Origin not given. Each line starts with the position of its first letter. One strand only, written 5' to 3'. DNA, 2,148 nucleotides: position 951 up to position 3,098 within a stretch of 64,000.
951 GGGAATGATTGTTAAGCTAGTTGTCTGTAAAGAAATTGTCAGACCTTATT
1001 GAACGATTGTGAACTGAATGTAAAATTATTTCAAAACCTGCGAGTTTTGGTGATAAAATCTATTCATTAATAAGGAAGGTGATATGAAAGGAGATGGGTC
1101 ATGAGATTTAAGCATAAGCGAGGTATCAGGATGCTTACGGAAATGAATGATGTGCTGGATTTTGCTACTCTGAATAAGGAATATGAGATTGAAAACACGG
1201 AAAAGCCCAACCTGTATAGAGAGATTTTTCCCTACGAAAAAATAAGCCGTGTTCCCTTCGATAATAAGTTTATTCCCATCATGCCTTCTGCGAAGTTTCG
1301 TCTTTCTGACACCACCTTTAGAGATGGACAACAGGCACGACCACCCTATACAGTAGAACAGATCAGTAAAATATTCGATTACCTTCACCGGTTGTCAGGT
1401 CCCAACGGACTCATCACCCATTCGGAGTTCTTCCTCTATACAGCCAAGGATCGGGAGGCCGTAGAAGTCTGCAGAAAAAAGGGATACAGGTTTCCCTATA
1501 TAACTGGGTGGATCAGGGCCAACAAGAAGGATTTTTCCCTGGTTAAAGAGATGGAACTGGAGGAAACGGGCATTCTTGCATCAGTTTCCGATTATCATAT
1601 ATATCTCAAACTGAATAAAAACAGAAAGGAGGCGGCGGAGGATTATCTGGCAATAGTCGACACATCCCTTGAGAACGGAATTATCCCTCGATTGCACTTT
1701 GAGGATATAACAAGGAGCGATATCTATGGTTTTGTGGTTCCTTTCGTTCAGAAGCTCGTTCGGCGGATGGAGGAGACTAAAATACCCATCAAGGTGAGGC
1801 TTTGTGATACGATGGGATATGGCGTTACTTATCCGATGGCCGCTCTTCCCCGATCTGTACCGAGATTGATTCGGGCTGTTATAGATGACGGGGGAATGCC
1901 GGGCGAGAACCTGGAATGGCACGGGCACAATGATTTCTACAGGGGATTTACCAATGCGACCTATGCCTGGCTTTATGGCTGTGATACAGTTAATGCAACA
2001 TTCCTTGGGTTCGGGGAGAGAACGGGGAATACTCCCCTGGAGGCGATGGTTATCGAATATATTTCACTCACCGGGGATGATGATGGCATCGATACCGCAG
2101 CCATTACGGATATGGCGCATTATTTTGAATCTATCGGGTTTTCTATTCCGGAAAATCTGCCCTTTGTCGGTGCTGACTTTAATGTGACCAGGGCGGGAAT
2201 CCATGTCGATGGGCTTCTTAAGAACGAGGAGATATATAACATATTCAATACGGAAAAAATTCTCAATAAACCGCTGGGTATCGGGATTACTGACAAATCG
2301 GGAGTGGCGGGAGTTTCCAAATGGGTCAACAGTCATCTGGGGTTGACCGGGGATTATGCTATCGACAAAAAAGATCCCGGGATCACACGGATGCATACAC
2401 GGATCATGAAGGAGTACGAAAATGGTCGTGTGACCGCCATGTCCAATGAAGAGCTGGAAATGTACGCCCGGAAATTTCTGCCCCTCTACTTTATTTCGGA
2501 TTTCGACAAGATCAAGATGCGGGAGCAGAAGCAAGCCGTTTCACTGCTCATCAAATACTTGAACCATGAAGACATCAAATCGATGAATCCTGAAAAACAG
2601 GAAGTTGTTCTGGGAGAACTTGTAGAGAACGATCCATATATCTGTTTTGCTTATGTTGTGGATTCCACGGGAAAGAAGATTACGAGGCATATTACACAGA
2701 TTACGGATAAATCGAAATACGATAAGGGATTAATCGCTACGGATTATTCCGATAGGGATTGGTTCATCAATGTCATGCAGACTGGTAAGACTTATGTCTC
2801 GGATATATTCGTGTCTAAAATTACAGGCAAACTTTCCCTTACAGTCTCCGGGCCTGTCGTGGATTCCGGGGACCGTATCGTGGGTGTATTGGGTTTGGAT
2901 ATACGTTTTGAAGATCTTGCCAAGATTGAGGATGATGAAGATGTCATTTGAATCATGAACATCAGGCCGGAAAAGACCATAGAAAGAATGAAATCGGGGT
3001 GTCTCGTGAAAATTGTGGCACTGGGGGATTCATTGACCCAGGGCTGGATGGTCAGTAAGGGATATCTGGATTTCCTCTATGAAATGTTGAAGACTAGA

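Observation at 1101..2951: Cytoplasmic DRE-TIM (HMGL-like) synthase fused to a Cache-type ligand-binding domain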

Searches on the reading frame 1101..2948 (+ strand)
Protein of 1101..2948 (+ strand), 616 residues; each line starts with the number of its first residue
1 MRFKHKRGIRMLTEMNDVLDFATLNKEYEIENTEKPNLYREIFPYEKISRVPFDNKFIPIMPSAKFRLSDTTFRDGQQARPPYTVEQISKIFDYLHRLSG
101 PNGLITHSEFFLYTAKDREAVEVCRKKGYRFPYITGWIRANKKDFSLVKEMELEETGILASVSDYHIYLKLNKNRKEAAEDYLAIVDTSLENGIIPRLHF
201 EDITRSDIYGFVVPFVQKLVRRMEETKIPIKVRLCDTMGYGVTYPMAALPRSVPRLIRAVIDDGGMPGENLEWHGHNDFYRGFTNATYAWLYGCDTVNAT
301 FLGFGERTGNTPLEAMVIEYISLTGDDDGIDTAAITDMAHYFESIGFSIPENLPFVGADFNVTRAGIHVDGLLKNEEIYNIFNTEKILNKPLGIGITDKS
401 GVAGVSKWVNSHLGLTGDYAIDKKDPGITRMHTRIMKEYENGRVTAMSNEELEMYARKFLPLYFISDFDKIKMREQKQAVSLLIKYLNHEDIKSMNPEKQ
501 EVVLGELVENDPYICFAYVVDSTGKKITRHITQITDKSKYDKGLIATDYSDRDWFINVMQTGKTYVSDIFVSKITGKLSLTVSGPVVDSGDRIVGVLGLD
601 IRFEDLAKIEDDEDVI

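Call 3: search_protein_families(library=pfam, proteins=[window:1101-2948:+], max_evalue=1)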
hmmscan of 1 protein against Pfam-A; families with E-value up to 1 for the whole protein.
window:1101-2948:+ (616 aa): 7 families
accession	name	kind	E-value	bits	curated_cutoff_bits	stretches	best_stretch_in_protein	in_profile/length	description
PF00682.25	HMGL-like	-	9e-27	94.5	29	1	66-339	2-257/260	HMGL-like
PF22673.2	MCP-like_PDC_1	-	3.7e-12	47.1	27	1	504-607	5-112/113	Methyl-accepting chemotaxis protein-like, first PDC sensor domain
PF02743.24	dCache_1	-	2.1e-10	41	45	1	495-606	45-155/240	Cache domain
PF22617.1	HCS_D2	-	0.0032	18.3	27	1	364-388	10-34/82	Homocitrate synthase post-HMGL domain-like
PF16258.11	DUF4912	-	0.068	13.9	29.4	1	545-583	63-102/118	Domain of unknown function (DUF4912)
PF23001.1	MBTP1_N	-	0.068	13.9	27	1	450-498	33-79/80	Membrane-bound Site-1 Protease Family N-terminal domain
PF17202.10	sCache_3_3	-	0.17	12.7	28.8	1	527-600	27-94/107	Single cache domain 3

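Call 4: search_protein_families(library=ncbifam, proteins=[window:1101-2948:+], max_evalue=1)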
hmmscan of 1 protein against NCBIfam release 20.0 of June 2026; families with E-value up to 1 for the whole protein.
window:1101-2948:+ (616 aa): 21 families
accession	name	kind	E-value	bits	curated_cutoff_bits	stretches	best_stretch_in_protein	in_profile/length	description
TIGR02660.1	nifV_homocitr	equivalog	9.6e-35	120.5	462.9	1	67-412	3-329/365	homocitrate synthase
TIGR02090.1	LEU1_arch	subfamily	5.5e-33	114.6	484.75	1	67-415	2-330/363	isopropylmalate/citramalate/homocitrate synthases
NF002085.0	PRK00915.1-2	subfamily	8.7e-31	107.2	517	1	63-387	11-317/504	2-isopropylmalate synthase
NF041069.1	IPMS_Sufob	equivalog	3.6e-27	95.6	600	1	67-411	2-329/371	isopropylmalate synthase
TIGR02146.1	LysS_fung_arch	equivalog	3.9e-27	95.4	413.55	1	134-387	64-302/344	homocitrate synthase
NF002086.0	PRK00915.1-3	equivalog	1.4e-26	93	532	1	65-410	6-344/516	2-isopropylmalate synthase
TIGR00973.1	leuA_bact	equivalog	2.2e-22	79.2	598.7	1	68-410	4-339/494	2-isopropylmalate synthase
NF002087.0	PRK00915.1-4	equivalog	2.4e-21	75.8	729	1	67-409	8-343/516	2-isopropylmalate synthase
NF042433.1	CitmalDyn_Leptosp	equivalog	2.5e-19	69.2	950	1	143-380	88-314/514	(R)-citramalate synthase CimA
NF002084.0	PRK00915.1-1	equivalog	5e-17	61.6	748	1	67-423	6-355/523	2-isopropylmalate synthase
TIGR00977.1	citramal_synth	equivalog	1e-15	57.1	450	1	249-457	181-384/526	citramalate synthase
NF002088.0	PRK00915.1-5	equivalog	5.9e-15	54.7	697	1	65-387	3-318/514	2-isopropylmalate synthase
NF042434.1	IPMS_Lepto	equivalog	5.2e-13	48.7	500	2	270-377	203-310/374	2-isopropylmalate synthase LeuA2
NF006049.0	PRK08195.1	subfamily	5e-11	42.2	229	1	267-341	192-265/344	4-hyroxy-2-oxovalerate/4-hydroxy-2-oxopentanoic acid aldolase,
NF002991.1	PRK03739.1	subfamily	1.6e-08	33.7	455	1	273-376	239-342/550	2-isopropylmalate synthase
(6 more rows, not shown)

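Call 5: find_homologous_proteins(query=window:1101-2948:+)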
Query window:1101-2948:+ (616 aa): 8000 proteins with E <= 0.001 among 8000 candidates; the best 120 are listed.
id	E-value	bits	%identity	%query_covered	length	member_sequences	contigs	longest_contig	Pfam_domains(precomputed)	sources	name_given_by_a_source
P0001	0.0e+0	1415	100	100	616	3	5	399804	PF00682.26,PF02743.25,PF22673.3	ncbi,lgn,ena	-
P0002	0.0e+0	1144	79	100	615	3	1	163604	PF00682.26,PF02743.25,PF22673.3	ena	-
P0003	0.0e+0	1132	78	100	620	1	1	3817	PF00682.26,PF02743.25,PF22673.3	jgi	jgi:citrate (Re)-synthase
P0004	0.0e+0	1122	78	98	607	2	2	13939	PF00682.26,PF02743.25,PF22673.3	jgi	jgi:isopropylmalate/homocitrate/citramalate synthase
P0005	0.0e+0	1103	78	94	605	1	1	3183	PF00682.26,PF02743.25,PF22673.3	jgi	jgi:isopropylmalate/homocitrate/citramalate synthase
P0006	0.0e+0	1100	78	97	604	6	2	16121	PF00682.26,PF02743.25,PF22673.3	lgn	-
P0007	0.0e+0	1092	77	96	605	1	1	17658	PF00682.26,PF02743.25,PF22673.3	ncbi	-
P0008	0.0e+0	1078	77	95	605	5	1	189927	PF00682.26,PF02743.25,PF22673.3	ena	-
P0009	0.0e+0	1067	75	96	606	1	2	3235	PF00682.26,PF02743.25,PF22673.3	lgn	-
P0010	0.0e+0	1057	74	98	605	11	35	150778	PF00682.26,PF02743.25,PF22673.3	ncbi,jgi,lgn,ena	-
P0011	0.0e+0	1056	73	98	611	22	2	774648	PF00682.26,PF02743.25,PF22673.3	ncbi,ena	-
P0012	0.0e+0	1023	72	98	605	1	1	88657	PF00682.26,PF02743.25,PF22673.3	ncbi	ncbi:MAG: cache domain-containing protein [Spirochaetota bacterium]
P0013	0.0e+0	1021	72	98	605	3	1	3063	PF00682.26,PF02743.25,PF22673.3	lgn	-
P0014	0.0e+0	1013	71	98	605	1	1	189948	PF00682.26,PF02743.25,PF22673.3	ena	-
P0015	1.6e-298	1010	70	98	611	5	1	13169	PF00682.26,PF02743.25,PF22673.3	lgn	-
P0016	8.1e-298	1007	71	98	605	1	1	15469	PF00682.26,PF02743.25,PF22673.3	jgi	jgi:citrate (Re)-synthase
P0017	4.8e-297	1005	69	98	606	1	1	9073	PF00682.26,PF02743.25,PF22673.3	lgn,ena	-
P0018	3.0e-296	1002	72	96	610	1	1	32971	PF00682.26,PF02743.25,PF22673.3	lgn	-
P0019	4.4e-288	975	68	98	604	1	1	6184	PF00682.26,PF02743.25,PF22673.3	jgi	jgi:isopropylmalate/homocitrate/citramalate synthase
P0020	8.2e-288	974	67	98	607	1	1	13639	PF00682.26,PF02743.25,PF22673.3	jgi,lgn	jgi:isopropylmalate/homocitrate/citramalate synthase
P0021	7.7e-287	971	68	97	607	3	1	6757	PF00682.26,PF02743.25,PF22673.3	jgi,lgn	-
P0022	2.5e-286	969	76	87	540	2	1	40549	PF00682.26,PF02743.25,PF22673.3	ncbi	ncbi:MAG: histone-lysine N-methyltransferase, partial [Spirochaetes bacterium]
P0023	3.0e-285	966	67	97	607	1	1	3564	PF00682.26,PF02743.25,PF22673.3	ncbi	ncbi:MAG: triose-phosphate isomerase [Spirochaetota bacterium]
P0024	8.7e-279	945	66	96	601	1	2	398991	PF00682.26,PF02743.25,PF22673.3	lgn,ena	-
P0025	2.0e-246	838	60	95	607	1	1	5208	PF00682.26,PF02743.25,PF22673.3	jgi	-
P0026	1.9e-245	834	60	95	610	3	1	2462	PF00682.26,PF02743.25,PF22673.3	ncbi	-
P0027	5.2e-244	830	59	96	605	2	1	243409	PF00682.26,PF02743.25,PF22673.3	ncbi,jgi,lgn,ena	-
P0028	2.0e-243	828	58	96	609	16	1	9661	PF00682.26,PF02743.25,PF22673.3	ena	-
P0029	7.9e-243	826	59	98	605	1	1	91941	PF00682.26,PF02743.25,PF22673.3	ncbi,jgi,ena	-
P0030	1.5e-242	825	58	96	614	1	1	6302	PF00682.26,PF02743.25,PF22673.3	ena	-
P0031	3.1e-242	824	59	94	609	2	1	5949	PF00682.26,PF02743.25,PF22673.3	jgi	jgi:isopropylmalate/homocitrate/citramalate synthase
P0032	4.1e-242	823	58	95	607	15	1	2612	PF00682.26,PF02743.25,PF22673.3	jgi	jgi:isopropylmalate/homocitrate/citramalate synthase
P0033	1.6e-241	821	58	95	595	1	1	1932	PF00682.26,PF02743.25,PF22673.3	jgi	-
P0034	2.1e-241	821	59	95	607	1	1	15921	PF00682.26,PF02743.25,PF22673.3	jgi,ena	-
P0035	2.7e-241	821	59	94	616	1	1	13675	PF00682.26,PF02743.25,PF22673.3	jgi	jgi:isopropylmalate/homocitrate/citramalate synthase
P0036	2.9e-241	821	59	95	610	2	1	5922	PF00682.26,PF02743.25,PF22673.3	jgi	jgi:citrate (Re)-synthase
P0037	3.3e-241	820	59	95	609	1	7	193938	PF00682.26,PF02743.25,PF22673.3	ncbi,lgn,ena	-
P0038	3.5e-241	820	60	94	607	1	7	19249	PF00682.26,PF02743.25,PF22673.3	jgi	jgi:isopropylmalate/homocitrate/citramalate synthase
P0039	3.8e-241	820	59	95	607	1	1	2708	PF00682.26,PF02743.25,PF22673.3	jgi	jgi:isopropylmalate/homocitrate/citramalate synthase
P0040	4.8e-241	820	59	94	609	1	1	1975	PF00682.26,PF02743.25,PF22673.3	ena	-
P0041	5.5e-241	820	60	95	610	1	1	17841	PF00682.26,PF02743.25,PF22673.3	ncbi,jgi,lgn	-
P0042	5.6e-241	820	59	94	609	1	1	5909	PF00682.26,PF02743.25,PF22673.3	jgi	jgi:isopropylmalate/homocitrate/citramalate synthase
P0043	6.6e-241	819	59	96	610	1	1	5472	PF00682.26,PF02743.25,PF22673.3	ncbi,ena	-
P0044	9.7e-241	819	59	94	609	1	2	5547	PF00682.26,PF02743.25,PF22673.3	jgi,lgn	jgi:isopropylmalate/homocitrate/citramalate synthase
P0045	1.1e-240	819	58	97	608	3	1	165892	PF00682.26,PF02743.25,PF22673.3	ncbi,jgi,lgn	-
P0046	1.3e-240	818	59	94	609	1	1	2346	PF00682.26,PF02743.25,PF22673.3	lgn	-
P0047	1.3e-240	818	59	96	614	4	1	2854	PF00682.26,PF02743.25,PF22673.3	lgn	-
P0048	1.7e-240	818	58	95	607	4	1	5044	PF00682.26,PF02743.25,PF22673.3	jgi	jgi:isopropylmalate/homocitrate/citramalate synthase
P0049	1.9e-240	818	59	94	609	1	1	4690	PF00682.26,PF02743.25,PF22673.3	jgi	jgi:isopropylmalate/homocitrate/citramalate synthase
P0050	1.9e-240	818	59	95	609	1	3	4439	PF00682.26,PF02743.25,PF22673.3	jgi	jgi:isopropylmalate/homocitrate/citramalate synthase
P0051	2.0e-240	818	59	94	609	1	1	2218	PF00682.26,PF02743.25,PF22673.3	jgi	jgi:isopropylmalate/homocitrate/citramalate synthase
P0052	2.4e-240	818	59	95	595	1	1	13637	PF00682.26,PF02743.25,PF22673.3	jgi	-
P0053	2.6e-240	818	58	95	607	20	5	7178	PF00682.26,PF02743.25,PF22673.3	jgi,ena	jgi:isopropylmalate/homocitrate/citramalate synthase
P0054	3.0e-240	817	59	96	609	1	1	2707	PF00682.26,PF02743.25,PF22673.3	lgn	-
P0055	3.3e-240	817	58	97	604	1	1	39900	PF00682.26,PF02743.25,PF22673.3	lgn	-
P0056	3.3e-240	817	58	95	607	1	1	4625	PF00682.26,PF02743.25,PF22673.3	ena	-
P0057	3.3e-240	817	58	95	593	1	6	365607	PF00682.26,PF02743.25,PF22673.3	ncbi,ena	ncbi:MAG: cache domain-containing protein [Nitrospirota bacterium]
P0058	3.7e-240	817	59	95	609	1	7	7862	PF00682.26,PF02743.25,PF22673.3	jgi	jgi:isopropylmalate/homocitrate/citramalate synthase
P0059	4.1e-240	817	58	95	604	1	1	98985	PF00682.26,PF02743.25,PF22673.3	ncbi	-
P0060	4.7e-240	817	59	94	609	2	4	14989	PF00682.26,PF02743.25,PF22673.3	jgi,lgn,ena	jgi:isopropylmalate/homocitrate/citramalate synthase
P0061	5.1e-240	817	59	95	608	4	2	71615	PF00682.26,PF02743.25,PF22673.3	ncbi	-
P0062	5.9e-240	816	59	94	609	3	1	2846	PF00682.26,PF02743.25,PF22673.3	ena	-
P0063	6.2e-240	816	59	94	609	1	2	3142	PF00682.26,PF02743.25,PF22673.3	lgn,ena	-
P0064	6.5e-240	816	59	94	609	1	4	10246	PF00682.26,PF02743.25,PF22673.3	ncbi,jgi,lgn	jgi:isopropylmalate/homocitrate/citramalate synthase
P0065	6.8e-240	816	57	98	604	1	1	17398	PF00682.26,PF02743.25,PF22673.3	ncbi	ncbi:MAG: triose-phosphate isomerase [Thermodesulfobacteriota bacterium]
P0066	7.4e-240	816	58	96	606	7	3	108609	PF00682.26,PF02743.25,PF22673.3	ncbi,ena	-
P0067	7.6e-240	816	59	94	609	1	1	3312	PF00682.26,PF02743.25,PF22673.3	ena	-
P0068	8.8e-240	816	59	95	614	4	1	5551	PF00682.26,PF02743.25,PF22673.3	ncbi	-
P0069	1.0e-239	816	59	96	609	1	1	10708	PF00682.26,PF02743.25,PF22673.3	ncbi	-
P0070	1.0e-239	816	58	96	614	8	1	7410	PF00682.26,PF02743.25,PF22673.3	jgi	jgi:isopropylmalate/homocitrate/citramalate synthase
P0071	1.2e-239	815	58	95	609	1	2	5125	PF00682.26,PF02743.25,PF22673.3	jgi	-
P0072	1.3e-239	815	58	95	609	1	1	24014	PF00682.26,PF02743.25,PF22673.3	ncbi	ncbi:MAG: cache domain-containing protein [Thermodesulfobacteriota bacterium]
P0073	1.4e-239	815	59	94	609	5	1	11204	PF00682.26,PF02743.25,PF22673.3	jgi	jgi:isopropylmalate/homocitrate/citramalate synthase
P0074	1.5e-239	815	59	94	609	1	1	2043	PF00682.26,PF02743.25,PF22673.3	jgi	-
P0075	1.5e-239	815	59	94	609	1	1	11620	PF00682.26,PF02743.25,PF22673.3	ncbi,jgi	-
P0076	1.6e-239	815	59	94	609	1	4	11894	PF00682.26,PF02743.25,PF22673.3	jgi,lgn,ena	jgi:isopropylmalate/homocitrate/citramalate synthase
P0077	1.7e-239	815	58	95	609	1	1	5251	PF00682.26,PF02743.25,PF22673.3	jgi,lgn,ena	-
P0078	2.2e-239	814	59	96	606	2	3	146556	PF00682.26,PF02743.25,PF22673.3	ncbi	-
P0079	2.4e-239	814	58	95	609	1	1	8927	PF00682.26,PF02743.25,PF22673.3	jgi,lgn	jgi:isopropylmalate/homocitrate/citramalate synthase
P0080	2.7e-239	814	57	95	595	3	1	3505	PF00682.26,PF02743.25,PF22673.3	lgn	-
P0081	3.0e-239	814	58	95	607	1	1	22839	PF00682.26,PF02743.25,PF22673.3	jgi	-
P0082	3.1e-239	814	58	98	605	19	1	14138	PF00682.26,PF02743.25,PF22673.3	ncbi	-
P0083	3.2e-239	814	58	95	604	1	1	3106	PF00682.26,PF02743.25,PF22673.3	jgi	jgi:isopropylmalate/homocitrate/citramalate synthase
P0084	3.5e-239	814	59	94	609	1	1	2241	PF00682.26,PF02743.25,PF22673.3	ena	-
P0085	3.8e-239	814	59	94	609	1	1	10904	PF00682.26,PF02743.25,PF22673.3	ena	-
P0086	4.1e-239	814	57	98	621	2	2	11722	PF00682.26,PF02743.25,PF22673.3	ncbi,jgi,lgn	-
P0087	4.1e-239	814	58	95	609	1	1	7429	PF00682.26,PF02743.25,PF22673.3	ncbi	-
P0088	4.2e-239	814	59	95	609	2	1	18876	PF00682.26,PF02743.25,PF22673.3,PF17203.11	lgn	-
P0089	4.4e-239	813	58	95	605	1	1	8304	PF00682.26,PF02743.25,PF22673.3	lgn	-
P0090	5.0e-239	813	58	95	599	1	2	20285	PF00682.26,PF02743.25,PF22673.3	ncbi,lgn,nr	ncbi:MAG: histone-lysine N-methyltransferase [Desulfobacterales bacterium]|nr:histone-lysine N-methy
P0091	5.1e-239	813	58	96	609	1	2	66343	PF00682.26,PF02743.25,PF22673.3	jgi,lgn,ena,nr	nr:histone-lysine N-methyltransferase [Desulfobacterales bacterium]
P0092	5.5e-239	813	59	94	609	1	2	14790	PF00682.26,PF02743.25,PF22673.3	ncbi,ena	ncbi:MAG: cache domain-containing protein [Deltaproteobacteria bacterium]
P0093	5.7e-239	813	59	95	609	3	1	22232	PF00682.26,PF02743.25,PF22673.3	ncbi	-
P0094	6.1e-239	813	58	95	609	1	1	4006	PF00682.26,PF02743.25,PF22673.3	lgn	-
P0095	7.2e-239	813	59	95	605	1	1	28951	PF00682.26,PF02743.25,PF22673.3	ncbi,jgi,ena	-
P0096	8.4e-239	813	58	95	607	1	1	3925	PF00682.26,PF02743.25,PF22673.3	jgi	jgi:isopropylmalate/homocitrate/citramalate synthase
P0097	8.5e-239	813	59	95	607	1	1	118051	PF00682.26,PF02743.25,PF22673.3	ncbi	-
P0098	9.1e-239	812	58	94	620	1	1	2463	PF00682.26,PF02743.25,PF22673.3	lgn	-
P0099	9.2e-239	812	58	95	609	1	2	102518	PF00682.26,PF02743.25,PF22673.3,PF17203.11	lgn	-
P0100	9.4e-239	812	58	95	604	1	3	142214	PF00682.26,PF02743.25,PF22673.3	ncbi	-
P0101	1.2e-238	812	58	95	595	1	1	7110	PF00682.26,PF02743.25,PF22673.3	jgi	jgi:isopropylmalate/homocitrate/citramalate synthase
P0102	1.4e-238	812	59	95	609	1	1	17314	PF00682.26,PF02743.25,PF22673.3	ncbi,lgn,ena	-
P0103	1.7e-238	812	59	95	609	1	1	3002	PF00682.26,PF02743.25,PF22673.3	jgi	-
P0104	1.9e-238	811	59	95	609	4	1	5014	PF00682.26,PF02743.25,PF22673.3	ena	-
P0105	1.9e-238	811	59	94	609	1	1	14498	PF00682.26,PF02743.25,PF22673.3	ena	-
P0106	2.0e-238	811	58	95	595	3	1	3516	PF00682.26,PF02743.25,PF22673.3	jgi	jgi:isopropylmalate/homocitrate/citramalate synthase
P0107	2.0e-238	811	59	95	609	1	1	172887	PF00682.26,PF02743.25,PF22673.3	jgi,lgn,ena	-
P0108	2.2e-238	811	57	96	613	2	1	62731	PF00682.26,PF02743.25,PF22673.3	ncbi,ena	-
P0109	2.3e-238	811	59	94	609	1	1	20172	PF00682.26,PF02743.25,PF22673.3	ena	-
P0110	2.7e-238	811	59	94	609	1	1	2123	PF00682.26,PF02743.25,PF22673.3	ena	-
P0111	2.7e-238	811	59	94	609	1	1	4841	PF00682.26,PF02743.25,PF22673.3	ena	-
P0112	2.8e-238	811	59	94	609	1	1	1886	PF00682.26,PF02743.25,PF22673.3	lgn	-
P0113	3.0e-238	811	58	95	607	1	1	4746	PF00682.26,PF02743.25,PF22673.3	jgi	jgi:isopropylmalate/homocitrate/citramalate synthase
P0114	3.2e-238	811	59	94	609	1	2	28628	PF00682.26,PF02743.25,PF22673.3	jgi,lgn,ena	jgi:isopropylmalate/homocitrate/citramalate synthase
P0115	3.9e-238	810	58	95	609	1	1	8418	PF00682.26,PF02743.25,PF22673.3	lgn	-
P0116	4.3e-238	810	59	94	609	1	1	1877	PF00682.26,PF02743.25,PF22673.3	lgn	-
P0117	4.6e-238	810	59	94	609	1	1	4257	PF00682.26,PF02743.25,PF22673.3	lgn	-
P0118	5.0e-238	810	60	95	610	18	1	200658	PF00682.26,PF02743.25,PF22673.3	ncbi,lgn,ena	-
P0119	5.1e-238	810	58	96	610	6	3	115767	PF00682.26,PF02743.25,PF22673.3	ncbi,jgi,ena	-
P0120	5.3e-238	810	59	94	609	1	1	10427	PF00682.26,PF02743.25,PF22673.3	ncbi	ncbi:MAG: cache domain-containing protein [Syntrophobacteria bacterium]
